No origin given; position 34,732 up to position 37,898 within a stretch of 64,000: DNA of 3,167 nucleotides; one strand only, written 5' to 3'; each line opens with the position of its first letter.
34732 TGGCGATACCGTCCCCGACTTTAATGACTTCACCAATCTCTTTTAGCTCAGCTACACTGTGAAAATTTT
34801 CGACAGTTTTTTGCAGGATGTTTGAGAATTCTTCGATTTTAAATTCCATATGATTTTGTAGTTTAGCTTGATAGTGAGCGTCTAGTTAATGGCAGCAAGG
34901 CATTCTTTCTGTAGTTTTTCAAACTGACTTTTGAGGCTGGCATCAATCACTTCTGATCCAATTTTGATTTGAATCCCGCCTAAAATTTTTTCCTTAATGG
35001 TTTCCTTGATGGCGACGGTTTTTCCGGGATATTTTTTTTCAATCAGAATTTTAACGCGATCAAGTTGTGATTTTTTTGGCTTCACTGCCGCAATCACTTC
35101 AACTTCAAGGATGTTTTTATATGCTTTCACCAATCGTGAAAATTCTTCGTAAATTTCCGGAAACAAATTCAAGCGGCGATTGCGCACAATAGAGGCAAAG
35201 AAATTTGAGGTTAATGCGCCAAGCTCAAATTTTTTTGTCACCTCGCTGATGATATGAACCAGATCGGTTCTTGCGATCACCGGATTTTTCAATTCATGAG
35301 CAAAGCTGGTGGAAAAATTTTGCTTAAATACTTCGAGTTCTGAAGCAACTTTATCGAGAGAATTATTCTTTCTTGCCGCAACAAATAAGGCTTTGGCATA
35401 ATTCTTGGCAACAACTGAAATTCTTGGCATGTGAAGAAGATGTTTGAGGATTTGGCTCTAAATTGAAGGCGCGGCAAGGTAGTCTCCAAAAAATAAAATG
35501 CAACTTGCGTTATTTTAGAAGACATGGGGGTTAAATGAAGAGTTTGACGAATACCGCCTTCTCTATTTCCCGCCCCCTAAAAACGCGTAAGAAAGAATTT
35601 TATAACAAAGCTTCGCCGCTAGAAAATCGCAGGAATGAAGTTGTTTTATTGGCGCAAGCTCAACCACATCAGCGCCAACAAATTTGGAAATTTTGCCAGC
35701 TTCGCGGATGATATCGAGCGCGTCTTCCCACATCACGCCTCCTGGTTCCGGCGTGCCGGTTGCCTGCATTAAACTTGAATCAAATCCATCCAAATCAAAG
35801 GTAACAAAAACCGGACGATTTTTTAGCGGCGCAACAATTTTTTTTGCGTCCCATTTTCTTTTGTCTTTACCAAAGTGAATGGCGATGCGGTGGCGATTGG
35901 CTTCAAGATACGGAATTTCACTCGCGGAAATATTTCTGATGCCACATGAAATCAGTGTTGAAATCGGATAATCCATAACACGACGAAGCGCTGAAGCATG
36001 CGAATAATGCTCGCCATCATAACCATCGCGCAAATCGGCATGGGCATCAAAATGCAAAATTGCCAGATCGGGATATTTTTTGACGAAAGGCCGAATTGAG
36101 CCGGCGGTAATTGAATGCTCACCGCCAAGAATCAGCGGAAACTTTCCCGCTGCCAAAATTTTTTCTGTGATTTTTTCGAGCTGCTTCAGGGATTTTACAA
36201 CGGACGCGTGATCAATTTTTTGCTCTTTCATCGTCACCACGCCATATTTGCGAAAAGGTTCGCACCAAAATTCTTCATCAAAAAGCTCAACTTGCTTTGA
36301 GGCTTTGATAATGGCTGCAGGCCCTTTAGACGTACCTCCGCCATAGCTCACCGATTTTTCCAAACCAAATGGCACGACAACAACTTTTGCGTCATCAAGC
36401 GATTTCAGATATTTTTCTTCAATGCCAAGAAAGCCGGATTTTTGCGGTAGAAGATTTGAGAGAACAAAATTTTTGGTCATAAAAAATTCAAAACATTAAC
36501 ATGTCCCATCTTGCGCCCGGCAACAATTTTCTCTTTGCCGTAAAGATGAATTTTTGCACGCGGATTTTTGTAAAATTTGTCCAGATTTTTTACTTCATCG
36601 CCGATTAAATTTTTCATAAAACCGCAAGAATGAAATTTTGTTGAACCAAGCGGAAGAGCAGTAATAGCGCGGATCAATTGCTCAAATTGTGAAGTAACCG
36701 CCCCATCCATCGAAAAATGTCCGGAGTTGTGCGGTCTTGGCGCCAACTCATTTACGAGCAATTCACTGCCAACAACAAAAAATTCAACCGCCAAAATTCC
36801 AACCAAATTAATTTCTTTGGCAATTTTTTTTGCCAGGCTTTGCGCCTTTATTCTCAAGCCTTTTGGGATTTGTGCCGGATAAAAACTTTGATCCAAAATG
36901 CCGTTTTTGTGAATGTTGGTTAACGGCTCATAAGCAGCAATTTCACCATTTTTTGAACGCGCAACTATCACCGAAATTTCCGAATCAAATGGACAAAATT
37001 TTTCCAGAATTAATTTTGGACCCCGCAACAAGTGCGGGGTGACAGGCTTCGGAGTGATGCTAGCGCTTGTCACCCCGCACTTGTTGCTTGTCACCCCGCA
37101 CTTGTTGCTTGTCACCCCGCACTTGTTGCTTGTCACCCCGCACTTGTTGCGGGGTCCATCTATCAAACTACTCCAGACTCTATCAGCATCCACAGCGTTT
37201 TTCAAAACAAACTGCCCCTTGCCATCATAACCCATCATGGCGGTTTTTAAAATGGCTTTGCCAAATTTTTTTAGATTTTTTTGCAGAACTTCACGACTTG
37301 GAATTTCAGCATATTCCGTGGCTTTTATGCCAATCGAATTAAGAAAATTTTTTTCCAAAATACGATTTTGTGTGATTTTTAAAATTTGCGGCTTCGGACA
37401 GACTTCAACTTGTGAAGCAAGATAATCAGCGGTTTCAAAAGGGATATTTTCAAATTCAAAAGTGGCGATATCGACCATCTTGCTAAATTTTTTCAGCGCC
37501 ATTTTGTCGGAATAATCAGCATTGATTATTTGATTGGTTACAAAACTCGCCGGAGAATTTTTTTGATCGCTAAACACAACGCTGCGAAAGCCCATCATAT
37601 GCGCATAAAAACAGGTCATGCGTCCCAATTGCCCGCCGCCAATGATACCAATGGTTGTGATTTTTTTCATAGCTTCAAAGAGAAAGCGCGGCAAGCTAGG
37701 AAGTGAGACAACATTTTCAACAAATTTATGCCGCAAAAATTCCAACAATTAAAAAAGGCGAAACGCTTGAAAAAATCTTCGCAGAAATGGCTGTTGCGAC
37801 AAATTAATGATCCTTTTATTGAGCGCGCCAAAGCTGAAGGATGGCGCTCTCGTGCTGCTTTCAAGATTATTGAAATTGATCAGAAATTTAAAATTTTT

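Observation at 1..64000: Housekeeping chromosome saturated with at least eight families of GC-rich palindromic (RPE/MITE-like) repeats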

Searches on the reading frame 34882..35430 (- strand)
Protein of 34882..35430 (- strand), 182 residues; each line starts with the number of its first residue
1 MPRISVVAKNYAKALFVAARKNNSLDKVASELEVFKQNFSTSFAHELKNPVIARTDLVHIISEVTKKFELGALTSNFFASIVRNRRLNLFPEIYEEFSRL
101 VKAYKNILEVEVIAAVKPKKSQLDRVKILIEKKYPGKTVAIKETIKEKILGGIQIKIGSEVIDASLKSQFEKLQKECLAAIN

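Call 30: search_protein_families(library=pfam, max_evalue=0.000001, proteins=[window:34882-35430:-])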
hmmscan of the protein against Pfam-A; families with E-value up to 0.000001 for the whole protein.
window:34882-35430:- (182 aa): 1 family
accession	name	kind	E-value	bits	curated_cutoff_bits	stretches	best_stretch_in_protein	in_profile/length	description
PF00213.23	OSCP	-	4.3e-42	144.6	22.3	1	7-175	1-170/172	ATP synthase delta (OSCP) subunit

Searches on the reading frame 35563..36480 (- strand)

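Call 30: search_protein_families(library=pfam, max_evalue=0.000001, proteins=[window:35563-36480:-])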
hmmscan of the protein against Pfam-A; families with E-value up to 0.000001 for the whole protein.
window:35563-36480:- (305 aa): 1 family
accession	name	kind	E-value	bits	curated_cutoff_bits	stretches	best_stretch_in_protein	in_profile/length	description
PF00491.26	Arginase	-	2.6e-60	204.7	22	1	32-295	2-277/280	Arginase family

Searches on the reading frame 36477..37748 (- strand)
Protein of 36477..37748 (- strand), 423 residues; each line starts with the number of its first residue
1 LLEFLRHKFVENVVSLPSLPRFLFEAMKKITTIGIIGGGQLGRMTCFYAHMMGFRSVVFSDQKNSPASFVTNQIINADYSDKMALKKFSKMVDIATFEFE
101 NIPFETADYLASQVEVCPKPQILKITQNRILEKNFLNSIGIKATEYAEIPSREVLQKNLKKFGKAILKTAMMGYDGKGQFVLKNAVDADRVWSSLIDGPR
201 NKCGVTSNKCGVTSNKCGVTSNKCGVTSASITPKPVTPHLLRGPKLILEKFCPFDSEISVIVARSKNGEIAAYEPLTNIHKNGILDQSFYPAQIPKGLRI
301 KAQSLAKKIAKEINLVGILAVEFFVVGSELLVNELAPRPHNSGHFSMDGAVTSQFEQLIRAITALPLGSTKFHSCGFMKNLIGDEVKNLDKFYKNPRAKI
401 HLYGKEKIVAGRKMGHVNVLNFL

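Call 30: search_protein_families(library=pfam, max_evalue=0.000001, proteins=[window:36477-37748:-])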
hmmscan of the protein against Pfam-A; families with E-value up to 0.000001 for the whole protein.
window:36477-37748:- (423 aa): 3 families
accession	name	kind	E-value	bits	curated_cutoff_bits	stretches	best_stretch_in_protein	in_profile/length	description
PF02222.28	ATP-grasp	-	8.9e-53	179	27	2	245-355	69-179/179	ATP-grasp domain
PF22660.2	RS_preATP-grasp-like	-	9.4e-30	103.3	27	1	31-127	2-98/98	Ribonucleotide synthetase preATP-grasp domain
PF17769.7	PurK_C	-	6.3e-14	51.9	22.6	1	378-420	3-46/56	Phosphoribosylaminoimidazole carboxylase C-terminal domain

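Call 40: find_encoding_contigs(protein=window:36477-37748:-, flank=3000, max_places=10)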
Protein window:36477-37748:- (423 aa): 4 contigs read that carry it; 2 places shown.
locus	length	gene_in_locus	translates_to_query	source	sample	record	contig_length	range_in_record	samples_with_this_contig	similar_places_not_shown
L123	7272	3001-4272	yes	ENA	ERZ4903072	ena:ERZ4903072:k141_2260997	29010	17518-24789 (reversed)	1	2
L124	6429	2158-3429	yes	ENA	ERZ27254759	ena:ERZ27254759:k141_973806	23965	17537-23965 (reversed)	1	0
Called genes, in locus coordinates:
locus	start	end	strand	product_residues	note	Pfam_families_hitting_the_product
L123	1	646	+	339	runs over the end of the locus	PF04055:Radical_SAM, PF06968:BATS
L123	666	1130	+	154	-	PF14588:YjgF_endoribonc, PF01042:Ribonuc_L-PSP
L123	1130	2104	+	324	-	PF00291:PALP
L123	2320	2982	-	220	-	PF01728:FtsJ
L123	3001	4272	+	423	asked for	PF22660:RS_preATP-grasp-like, PF02222:ATP-grasp, PF17769:PurK_C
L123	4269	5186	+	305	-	PF00491:Arginase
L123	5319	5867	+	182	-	PF00213:OSCP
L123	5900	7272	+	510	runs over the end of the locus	PF02874:ATP-synt_ab_N, PF00006:ATP-synt_ab, PF00306:ATP-synt_ab_C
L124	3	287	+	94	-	?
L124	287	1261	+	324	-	PF00291:PALP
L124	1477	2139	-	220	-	PF01728:FtsJ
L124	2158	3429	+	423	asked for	PF22660:RS_preATP-grasp-like, PF02222:ATP-grasp, PF17769:PurK_C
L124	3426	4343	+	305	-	PF00491:Arginase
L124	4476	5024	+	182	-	PF00213:OSCP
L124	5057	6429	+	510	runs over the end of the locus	PF02874:ATP-synt_ab_N, PF00006:ATP-synt_ab, PF00306:ATP-synt_ab_C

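Call 44: search_solved_structures(query=window:36477-37670:-, show_alignments=1, max_evalue=1e-10)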
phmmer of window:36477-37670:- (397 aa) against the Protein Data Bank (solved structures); distinct sequences matched with E-value up to 1e-10: 21.
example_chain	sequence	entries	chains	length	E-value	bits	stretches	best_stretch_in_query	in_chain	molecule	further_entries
4dlk_A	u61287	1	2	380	3.8e-77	263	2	216-395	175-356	Phosphoribosylaminoimidazole carboxylase, ATPase subunit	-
3v4s_A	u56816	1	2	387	4.1e-77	262.9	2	216-395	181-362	Phosphoribosylaminoimidazole carboxylase, ATPase subunit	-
3q2o_A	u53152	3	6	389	4.2e-77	262.9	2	216-395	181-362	Phosphoribosylaminoimidazole carboxylase, ATPase subunit | N5-carboxyaminoimidazole ribonucleotide synthetase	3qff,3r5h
10bm_A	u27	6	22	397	1.8e-72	247.7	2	215-393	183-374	N5-carboxyaminoimidazole ribonucleotide synthase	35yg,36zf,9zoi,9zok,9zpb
4izo_A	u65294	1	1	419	6.1e-72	245.9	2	215-393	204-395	Phosphoribosylaminoimidazole carboxylase, ATPase subunit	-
4e4t_A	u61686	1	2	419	1e-68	235.3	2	215-393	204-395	Phosphoribosylaminoimidazole carboxylase, ATPase subunit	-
3aw8_A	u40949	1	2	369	2.1e-66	227.7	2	215-393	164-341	Phosphoribosylaminoimidazole carboxylase, ATPase subunit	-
5jqw_A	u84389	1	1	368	1.3e-61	211.9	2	220-393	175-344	N5-carboxyaminoimidazole ribonucleotide synthase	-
4ma5_A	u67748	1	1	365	1.8e-61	211.5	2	220-393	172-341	Phosphoribosylaminoimidazole carboxylase, ATPase subunit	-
4m9u_A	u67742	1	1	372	2e-61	211.3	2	220-393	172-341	Phosphoribosylaminoimidazole carboxylase, ATPase subunit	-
4ma0_A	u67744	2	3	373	2e-61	211.3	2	220-393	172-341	Phosphoribosylaminoimidazole carboxylase, ATPase subunit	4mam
3orq_A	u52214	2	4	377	4.3e-59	203.6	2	216-394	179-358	N5-Carboxyaminoimidazole ribonucleotide synthetase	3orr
2z04_A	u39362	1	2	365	1.6e-58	201.7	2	219-394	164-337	Phosphoribosylaminoimidazole carboxylase ATPase subunit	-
3ax6_A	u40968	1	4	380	5.1e-56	193.5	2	220-394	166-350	Phosphoribosylaminoimidazole carboxylase, ATPase subunit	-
3k5h_A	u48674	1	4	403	9.2e-42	146.6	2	214-393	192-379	Phosphoribosyl-aminoimidazole carboxylase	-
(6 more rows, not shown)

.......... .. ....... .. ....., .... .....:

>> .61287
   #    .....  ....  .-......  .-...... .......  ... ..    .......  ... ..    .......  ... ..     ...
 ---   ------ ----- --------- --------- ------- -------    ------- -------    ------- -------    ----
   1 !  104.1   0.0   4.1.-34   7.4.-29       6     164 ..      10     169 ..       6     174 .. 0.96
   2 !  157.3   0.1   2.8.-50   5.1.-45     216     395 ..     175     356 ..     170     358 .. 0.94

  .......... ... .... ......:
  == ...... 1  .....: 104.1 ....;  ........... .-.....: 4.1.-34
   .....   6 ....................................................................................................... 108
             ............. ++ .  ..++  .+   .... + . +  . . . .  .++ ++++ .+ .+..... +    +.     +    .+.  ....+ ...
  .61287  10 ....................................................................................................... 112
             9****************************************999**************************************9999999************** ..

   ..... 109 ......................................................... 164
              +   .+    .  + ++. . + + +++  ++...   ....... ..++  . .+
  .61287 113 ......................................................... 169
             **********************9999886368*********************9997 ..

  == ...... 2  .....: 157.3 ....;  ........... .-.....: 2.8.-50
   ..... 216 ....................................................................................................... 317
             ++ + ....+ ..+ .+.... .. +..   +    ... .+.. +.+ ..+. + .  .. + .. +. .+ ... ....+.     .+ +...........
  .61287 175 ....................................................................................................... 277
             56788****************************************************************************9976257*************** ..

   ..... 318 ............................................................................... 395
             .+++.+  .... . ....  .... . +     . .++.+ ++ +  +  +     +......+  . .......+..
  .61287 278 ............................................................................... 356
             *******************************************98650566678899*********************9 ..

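Call 99: find_homologous_proteins(query=window:36477-37670:-, max_evalue=1e-40)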
Query window:36477-37670:- (397 aa): 7979 proteins with E <= 1e-40 among 8000 candidates; the best 120 are listed.
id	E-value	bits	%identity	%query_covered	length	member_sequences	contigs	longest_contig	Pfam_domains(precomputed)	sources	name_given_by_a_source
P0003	6.6e-264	893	100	100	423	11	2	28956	PF17769.8,PF02222.28,PF22660.3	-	-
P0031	6.7e-192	656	75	95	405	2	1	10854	PF17769.8,PF02222.28,PF22660.3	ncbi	-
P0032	3.8e-184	630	73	95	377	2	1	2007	PF17769.8,PF02222.28,PF22660.3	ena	-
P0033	1.4e-180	618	72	99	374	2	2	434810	PF17769.8,PF02222.28,PF22660.3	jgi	jgi:5-(carboxyamino)imidazole ribonucleotide synthase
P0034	1.9e-180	618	73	99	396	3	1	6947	PF17769.8,PF02222.28,PF22660.3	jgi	jgi:5-(carboxyamino)imidazole ribonucleotide synthase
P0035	5.8e-178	610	71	99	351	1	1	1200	PF17769.8,PF02222.28,PF22660.3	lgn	-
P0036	8.7e-174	596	71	99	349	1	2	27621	PF17769.8,PF02222.28,PF22660.3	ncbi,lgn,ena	-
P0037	7.5e-173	593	69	99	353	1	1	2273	PF17769.8,PF02222.28,PF22660.3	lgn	-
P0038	2.2e-172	591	70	95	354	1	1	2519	PF17769.8,PF02222.28,PF22660.3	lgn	-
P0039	3.7e-172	591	69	99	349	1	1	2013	PF17769.8,PF02222.28,PF22660.3,PF07478.19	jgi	jgi:5-(carboxyamino)imidazole ribonucleotide synthase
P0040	9.9e-172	589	68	99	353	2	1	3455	PF17769.8,PF02222.28,PF22660.3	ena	-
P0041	2.1e-171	588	69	99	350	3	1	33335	PF17769.8,PF02222.28,PF22660.3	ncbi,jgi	jgi:5-(carboxyamino)imidazole ribonucleotide synthase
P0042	1.4e-170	585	68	99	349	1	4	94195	PF17769.8,PF02222.28,PF22660.3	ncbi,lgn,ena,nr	ncbi:MAG: 5-(carboxyamino)imidazole ribonucleotide synthase [Proteobacteria bacterium]|nr:5-(carboxy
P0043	2.9e-170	584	69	99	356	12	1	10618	PF17769.8,PF02222.28,PF22660.3,PF07478.19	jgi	-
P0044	3.1e-170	584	67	96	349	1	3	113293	PF17769.8,PF02222.28,PF22660.3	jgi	-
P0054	6.9e-168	577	69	98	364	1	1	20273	PF17769.8,PF02222.28,PF22660.3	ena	-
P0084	6.5e-162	557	62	99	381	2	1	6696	PF17769.8,PF02222.28,PF22660.3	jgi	jgi:5-(carboxyamino)imidazole ribonucleotide synthase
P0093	2.3e-160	552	65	99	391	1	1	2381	PF17769.8,PF02222.28,PF22660.3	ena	-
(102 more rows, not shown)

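Call 101: find_encoding_contigs(protein=P0093, flank=1000, max_places=1)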
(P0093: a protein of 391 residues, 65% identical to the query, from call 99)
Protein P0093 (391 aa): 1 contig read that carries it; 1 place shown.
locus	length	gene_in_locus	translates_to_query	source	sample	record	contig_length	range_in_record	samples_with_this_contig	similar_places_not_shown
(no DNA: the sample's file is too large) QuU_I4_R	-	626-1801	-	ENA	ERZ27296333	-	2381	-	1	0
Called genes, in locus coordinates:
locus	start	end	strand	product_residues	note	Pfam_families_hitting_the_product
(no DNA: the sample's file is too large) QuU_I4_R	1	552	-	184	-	?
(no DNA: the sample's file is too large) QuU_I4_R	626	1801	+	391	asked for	PF22660:RS_preATP-grasp-like, PF02222:ATP-grasp, PF17769:PurK_C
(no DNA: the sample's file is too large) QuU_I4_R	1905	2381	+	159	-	?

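Call 102: find_encoding_contigs(protein=P0084, flank=1000, max_places=1)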
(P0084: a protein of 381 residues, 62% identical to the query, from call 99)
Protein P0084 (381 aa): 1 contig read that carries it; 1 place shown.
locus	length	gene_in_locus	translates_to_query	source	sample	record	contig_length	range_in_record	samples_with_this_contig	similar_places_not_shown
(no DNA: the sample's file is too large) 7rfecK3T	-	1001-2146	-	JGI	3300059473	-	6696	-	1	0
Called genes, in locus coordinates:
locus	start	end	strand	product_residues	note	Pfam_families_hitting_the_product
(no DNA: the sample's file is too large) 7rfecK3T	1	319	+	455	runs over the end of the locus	PF00903:Glyoxalase, PF00291:PALP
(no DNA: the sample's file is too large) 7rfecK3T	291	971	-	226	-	PF01728:FtsJ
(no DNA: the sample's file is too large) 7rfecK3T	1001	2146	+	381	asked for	PF22660:RS_preATP-grasp-like, PF02222:ATP-grasp, PF17769:PurK_C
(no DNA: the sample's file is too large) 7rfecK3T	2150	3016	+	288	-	PF18765:Polbeta (weak), PF05168:HEPN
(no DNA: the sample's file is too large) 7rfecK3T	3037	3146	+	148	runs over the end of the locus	?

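Call 103: find_encoding_contigs(protein=P0054, flank=10000, max_places=1)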
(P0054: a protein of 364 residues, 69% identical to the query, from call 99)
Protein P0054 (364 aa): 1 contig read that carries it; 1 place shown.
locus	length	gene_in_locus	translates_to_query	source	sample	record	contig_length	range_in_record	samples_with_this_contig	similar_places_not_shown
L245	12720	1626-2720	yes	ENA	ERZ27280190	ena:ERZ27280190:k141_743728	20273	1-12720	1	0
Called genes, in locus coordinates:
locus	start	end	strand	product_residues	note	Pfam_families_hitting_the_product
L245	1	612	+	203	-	?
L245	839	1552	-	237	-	PF01728:FtsJ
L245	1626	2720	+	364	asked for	PF22660:RS_preATP-grasp-like, PF02222:ATP-grasp, PF17769:PurK_C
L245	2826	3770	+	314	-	PF00491:Arginase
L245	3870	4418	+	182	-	PF00213:OSCP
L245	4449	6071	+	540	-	PF02874:ATP-synt_ab_N, PF00006:ATP-synt_ab, PF00306:ATP-synt_ab_C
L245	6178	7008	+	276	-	PF00231:ATP-synt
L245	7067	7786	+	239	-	PF01509:TruB_N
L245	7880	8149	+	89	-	PF00312:Ribosomal_S15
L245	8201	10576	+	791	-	PF01138:RNase_PH, PF03725:RNase_PH_C, PF03726:PNPase, PF01138:RNase_PH, PF00013:KH_1, PF00575:S1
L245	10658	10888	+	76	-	PF01722:BolA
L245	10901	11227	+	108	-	PF00462:Glutaredoxin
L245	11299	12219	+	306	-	PF00005:ABC_tran, PF13304:AAA_21 (weak)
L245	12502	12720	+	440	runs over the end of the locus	PF00278:Orn_DAP_Arg_deC, PF02784:Orn_Arg_deC_N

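Call 104: find_encoding_contigs(protein=P0031, flank=10000, max_places=1)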
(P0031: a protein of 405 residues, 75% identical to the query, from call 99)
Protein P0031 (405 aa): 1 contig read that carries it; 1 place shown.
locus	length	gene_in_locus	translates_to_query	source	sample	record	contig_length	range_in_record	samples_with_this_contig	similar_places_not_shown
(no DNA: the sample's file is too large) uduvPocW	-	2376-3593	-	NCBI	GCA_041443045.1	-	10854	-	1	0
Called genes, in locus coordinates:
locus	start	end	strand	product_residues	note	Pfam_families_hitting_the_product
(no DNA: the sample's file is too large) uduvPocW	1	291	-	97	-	?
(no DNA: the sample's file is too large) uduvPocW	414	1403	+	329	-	PF00291:PALP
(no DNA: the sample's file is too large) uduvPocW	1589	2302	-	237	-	PF01728:FtsJ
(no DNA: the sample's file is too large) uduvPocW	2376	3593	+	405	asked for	PF22660:RS_preATP-grasp-like, PF02222:ATP-grasp, PF17769:PurK_C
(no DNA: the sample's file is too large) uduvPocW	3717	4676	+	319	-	PF00491:Arginase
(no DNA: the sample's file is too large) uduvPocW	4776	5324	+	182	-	PF00213:OSCP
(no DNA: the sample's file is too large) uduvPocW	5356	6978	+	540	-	PF02874:ATP-synt_ab_N, PF00006:ATP-synt_ab, PF00306:ATP-synt_ab_C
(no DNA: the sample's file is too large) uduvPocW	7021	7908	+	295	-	PF00231:ATP-synt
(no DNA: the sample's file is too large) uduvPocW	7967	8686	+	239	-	PF01509:TruB_N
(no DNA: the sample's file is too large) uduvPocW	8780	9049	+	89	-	PF00312:Ribosomal_S15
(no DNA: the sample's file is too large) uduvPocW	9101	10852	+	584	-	?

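Call 113: predict_structure(alignment_id=A2)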
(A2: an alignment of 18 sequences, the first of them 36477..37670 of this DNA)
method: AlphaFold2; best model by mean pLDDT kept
length: 397 residues; sequences in the alignment: 18
mean_pLDDT: 75.1   pTM: 0.76
mean pLDDT of the five models: 75.1, 72.9, 69.2, 60.1, 55.3
residues with pLDDT >= 90: 117; 70-90: 159; 50-70: 62; < 50: 59
segments of 3 or more residues with pLDDT < 50: 148-150, 173-216, 255-259, 379-385
pLDDT, mean of each block of 10 residues (from residue 1): 88 84 93 88 87 96 97 81 96 91 89 87 87 83 64 77 82 40 27 27 28 46 70 89 87 53 72 93 96 89 86 65 65 94 73 71 76 61 54 68
secondary structure, 60 per line:
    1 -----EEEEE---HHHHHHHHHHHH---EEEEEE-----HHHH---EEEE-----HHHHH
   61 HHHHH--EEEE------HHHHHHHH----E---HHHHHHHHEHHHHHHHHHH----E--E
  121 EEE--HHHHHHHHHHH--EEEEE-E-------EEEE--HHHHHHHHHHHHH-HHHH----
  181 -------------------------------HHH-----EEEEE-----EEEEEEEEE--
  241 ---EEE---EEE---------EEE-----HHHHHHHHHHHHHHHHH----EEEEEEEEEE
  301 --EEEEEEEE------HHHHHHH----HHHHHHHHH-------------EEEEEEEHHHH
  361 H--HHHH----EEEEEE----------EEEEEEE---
elements in order: E6-10 H14-25 E29-34 H40-43 E47-50 H56-65 E68-71 H78-85 H94-101 H103-112 E120-123 H126-136 E139-143 E153-156 H159-171 H173-176 E220-224 E230-238 E244-246 E250-252 E262-264 H270-286 E291-300 E303-310 H317-323 H328-336 E350-356 H357-361 H364-367 E372-377 E388-394
